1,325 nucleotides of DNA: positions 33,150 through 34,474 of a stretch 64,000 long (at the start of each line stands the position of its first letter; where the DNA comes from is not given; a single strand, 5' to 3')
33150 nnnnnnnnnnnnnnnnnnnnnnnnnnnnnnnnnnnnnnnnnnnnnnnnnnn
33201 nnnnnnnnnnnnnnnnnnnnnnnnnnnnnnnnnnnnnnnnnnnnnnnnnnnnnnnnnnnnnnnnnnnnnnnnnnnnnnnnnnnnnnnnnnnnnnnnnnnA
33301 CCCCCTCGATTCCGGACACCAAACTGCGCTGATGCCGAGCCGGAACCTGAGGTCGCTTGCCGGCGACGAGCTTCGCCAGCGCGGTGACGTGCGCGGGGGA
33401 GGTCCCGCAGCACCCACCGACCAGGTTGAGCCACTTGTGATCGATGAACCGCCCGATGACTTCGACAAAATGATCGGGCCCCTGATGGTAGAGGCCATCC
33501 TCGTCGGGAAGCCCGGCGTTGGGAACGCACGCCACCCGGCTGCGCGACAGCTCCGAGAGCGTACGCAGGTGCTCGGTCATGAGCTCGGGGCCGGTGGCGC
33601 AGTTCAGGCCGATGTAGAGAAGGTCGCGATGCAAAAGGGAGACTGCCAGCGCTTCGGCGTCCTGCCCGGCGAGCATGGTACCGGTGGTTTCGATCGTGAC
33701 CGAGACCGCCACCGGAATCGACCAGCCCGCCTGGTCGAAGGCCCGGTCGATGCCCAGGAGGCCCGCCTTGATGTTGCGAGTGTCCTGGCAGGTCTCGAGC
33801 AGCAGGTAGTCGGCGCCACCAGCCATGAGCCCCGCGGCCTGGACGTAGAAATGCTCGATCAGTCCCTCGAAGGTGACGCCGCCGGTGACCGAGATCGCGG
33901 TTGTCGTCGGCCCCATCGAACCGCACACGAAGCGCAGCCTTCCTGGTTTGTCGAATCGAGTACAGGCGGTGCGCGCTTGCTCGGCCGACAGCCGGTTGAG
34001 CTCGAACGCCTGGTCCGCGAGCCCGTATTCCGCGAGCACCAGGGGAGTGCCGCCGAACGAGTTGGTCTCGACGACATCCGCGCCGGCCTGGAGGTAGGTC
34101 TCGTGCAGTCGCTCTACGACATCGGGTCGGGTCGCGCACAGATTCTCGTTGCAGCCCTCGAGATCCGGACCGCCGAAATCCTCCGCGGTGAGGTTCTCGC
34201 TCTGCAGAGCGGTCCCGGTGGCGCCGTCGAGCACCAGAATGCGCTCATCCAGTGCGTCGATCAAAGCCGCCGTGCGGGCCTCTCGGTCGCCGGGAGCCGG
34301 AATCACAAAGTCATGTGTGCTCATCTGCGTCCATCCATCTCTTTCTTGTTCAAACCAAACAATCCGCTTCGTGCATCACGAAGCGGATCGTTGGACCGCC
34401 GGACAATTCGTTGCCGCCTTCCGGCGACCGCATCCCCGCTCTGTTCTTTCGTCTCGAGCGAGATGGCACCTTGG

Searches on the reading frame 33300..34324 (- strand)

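Call 10: find_related_loci(query=window:33300-34324:-, collection=genome_contigs, flank=2500)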
Query window:33300-34324:- (341 aa) in genome_contigs; peptide patterns used: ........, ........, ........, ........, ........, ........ (x = any residue, [..] = any of these).
599 stretches matched a pattern (row limit reached: there are more); 567 encode a relative of the query (tblastn E <= 1e-3); the best 80 are kept; 80 distinct loci.
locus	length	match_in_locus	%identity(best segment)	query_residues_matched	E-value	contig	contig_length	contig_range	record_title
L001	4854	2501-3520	89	2-341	0e+0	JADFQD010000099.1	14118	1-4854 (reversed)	MAG: Acidobacteria bacterium isolate B78T1B8 B78T1B8_NODE7909, whole genome shotgun sequence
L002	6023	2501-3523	88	1-341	0e+0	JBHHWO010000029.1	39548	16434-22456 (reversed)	MAG: Thermoanaerobaculia bacterium isolate S.2_sp2_bin.11 NODE_99_length_39548_cov_8.831185, whole genome shotgun sequen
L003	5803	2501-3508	87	6-341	0e+0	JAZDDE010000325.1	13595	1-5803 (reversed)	MAG: Gemmatimonadota bacterium isolate TC87O_Bin_5 TC87O_Bin_5_clean_scaffold_325, whole genome shotgun sequence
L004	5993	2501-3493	84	9-340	0e+0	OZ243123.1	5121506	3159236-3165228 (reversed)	MAG: Candidatus Multivoradales bacterium isolate 37dedafc-40d8-43fe-ad9b-d79932a92f14 genome assembly, chromosome: 1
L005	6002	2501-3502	81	8-341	0e+0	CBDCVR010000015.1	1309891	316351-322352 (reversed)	MAG: Candidatus Multivoradales bacterium isolate 0088ef25-fcbd-47ff-864f-d136ca1a03a8 genome assembly, contig: contig_15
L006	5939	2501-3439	84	27-339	4e-180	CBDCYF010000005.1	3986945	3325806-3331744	MAG: Candidatus Multivoradales bacterium isolate fa92297e-59d4-4d54-97ff-e4ae523241f8 genome assembly, contig: contig_5,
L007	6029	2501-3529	77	1-340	3e-175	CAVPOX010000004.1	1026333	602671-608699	MAG: uncultured Acidobacteriota bacterium isolate MFD09779.bin.2.66 genome assembly, contig: contig_33, whole genome sho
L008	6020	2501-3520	78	2-340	2e-172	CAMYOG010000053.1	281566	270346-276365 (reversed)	MAG: Thermoanaerobaculia bacterium isolate ES_Acidobacteriota_04 genome assembly, contig: scaffold_7, whole genome shotg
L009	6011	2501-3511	75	5-340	4e-172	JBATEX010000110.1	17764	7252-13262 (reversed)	MAG: Thermoanaerobaculia bacterium isolate MFD10345_ilm_asm_bin8 k127_121343, whole genome shotgun sequence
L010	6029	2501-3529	76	1-340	4e-171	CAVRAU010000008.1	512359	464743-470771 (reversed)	MAG: uncultured Acidobacteriota bacterium isolate MFD03551.bin.2.58 genome assembly, contig: contig_23872, whole genome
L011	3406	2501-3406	84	6-308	9e-175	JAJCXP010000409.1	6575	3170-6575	MAG: Acidobacteriota bacterium isolate OFTM233 OFTM233_408, whole genome shotgun sequence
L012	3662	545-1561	77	2-340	2e-177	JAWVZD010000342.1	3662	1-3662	MAG: Thermoanaerobaculia bacterium isolate HN14.bin.20 k141_731601_length_3662_cov_9.0000, whole genome shotgun sequence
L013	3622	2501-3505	75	7-341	5e-175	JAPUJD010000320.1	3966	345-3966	MAG: Acidobacteria bacterium isolate KW1-S11_156 KW1-S11_156_cg320, whole genome shotgun sequence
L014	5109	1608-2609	76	7-340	1e-169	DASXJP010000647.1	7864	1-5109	MAG TPA_asm: Thermoanaerobaculia bacterium isolate SMAG_U5251 k141_4581384, whole genome shotgun sequence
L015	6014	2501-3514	76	6-340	2e-168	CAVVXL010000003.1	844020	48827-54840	MAG: uncultured Acidobacteriota bacterium isolate MFD04580.bin.1.42 genome assembly, contig: contig_15776, whole genome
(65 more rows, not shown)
